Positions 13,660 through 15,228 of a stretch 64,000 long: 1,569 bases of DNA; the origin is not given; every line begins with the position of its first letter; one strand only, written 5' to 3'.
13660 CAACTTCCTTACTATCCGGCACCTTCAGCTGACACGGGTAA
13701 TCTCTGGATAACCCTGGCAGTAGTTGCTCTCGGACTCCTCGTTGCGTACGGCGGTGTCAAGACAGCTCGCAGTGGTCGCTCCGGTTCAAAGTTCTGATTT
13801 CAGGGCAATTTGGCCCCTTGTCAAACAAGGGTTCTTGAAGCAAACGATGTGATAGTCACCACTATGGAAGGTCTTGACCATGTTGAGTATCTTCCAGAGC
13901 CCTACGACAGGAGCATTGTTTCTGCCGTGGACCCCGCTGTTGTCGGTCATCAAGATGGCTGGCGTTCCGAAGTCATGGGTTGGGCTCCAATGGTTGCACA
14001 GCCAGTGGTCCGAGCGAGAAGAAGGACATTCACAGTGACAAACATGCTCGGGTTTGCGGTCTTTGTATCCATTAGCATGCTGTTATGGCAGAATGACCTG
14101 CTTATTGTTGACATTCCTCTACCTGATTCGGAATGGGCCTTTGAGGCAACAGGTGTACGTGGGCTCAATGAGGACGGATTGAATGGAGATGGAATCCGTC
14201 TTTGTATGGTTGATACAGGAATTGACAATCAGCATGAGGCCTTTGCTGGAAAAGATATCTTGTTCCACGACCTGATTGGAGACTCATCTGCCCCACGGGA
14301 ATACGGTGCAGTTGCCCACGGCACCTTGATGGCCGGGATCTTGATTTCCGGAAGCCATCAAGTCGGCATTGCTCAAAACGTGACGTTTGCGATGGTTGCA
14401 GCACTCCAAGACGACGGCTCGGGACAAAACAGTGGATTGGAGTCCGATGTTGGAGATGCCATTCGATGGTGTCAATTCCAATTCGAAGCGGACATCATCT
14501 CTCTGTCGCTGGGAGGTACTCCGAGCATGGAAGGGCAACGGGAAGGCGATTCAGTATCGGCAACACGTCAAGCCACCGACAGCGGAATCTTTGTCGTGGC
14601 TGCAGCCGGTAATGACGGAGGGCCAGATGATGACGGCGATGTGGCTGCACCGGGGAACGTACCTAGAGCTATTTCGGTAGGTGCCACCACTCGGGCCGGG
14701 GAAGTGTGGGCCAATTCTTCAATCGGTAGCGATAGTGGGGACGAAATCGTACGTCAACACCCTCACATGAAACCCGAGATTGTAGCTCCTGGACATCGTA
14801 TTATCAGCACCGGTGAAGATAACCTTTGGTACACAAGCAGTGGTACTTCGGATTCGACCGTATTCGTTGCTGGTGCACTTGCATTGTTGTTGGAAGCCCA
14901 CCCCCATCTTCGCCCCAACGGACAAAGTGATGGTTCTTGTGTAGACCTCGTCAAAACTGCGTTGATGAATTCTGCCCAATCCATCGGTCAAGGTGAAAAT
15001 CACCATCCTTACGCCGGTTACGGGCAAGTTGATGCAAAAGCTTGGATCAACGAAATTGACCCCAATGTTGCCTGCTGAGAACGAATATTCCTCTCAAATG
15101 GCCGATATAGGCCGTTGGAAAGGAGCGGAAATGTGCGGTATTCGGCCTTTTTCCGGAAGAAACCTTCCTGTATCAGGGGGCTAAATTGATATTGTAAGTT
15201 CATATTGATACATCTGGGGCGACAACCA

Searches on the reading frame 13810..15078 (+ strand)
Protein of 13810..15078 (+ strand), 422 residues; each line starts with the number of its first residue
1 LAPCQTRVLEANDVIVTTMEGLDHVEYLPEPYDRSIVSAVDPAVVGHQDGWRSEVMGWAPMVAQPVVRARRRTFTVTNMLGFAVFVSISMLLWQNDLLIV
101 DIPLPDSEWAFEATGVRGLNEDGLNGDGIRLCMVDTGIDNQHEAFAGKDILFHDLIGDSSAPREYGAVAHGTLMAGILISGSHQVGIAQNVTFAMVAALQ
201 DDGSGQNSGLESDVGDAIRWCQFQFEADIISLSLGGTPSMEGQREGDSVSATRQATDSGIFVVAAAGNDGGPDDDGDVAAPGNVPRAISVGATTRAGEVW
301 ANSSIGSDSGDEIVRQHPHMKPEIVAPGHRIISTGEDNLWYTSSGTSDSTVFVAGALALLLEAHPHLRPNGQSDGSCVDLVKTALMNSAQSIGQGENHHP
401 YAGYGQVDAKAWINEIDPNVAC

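Call 9: search_protein_families(library=pfam, proteins=[window:13810-15078:+], max_evalue=0.001)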
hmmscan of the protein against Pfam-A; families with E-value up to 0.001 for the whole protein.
window:13810-15078:+ (422 aa): 1 family
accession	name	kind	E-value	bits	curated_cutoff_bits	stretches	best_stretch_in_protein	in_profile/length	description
PF00082.27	Peptidase_S8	-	1e-36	127.2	21.8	1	126-398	1-282/288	Subtilase family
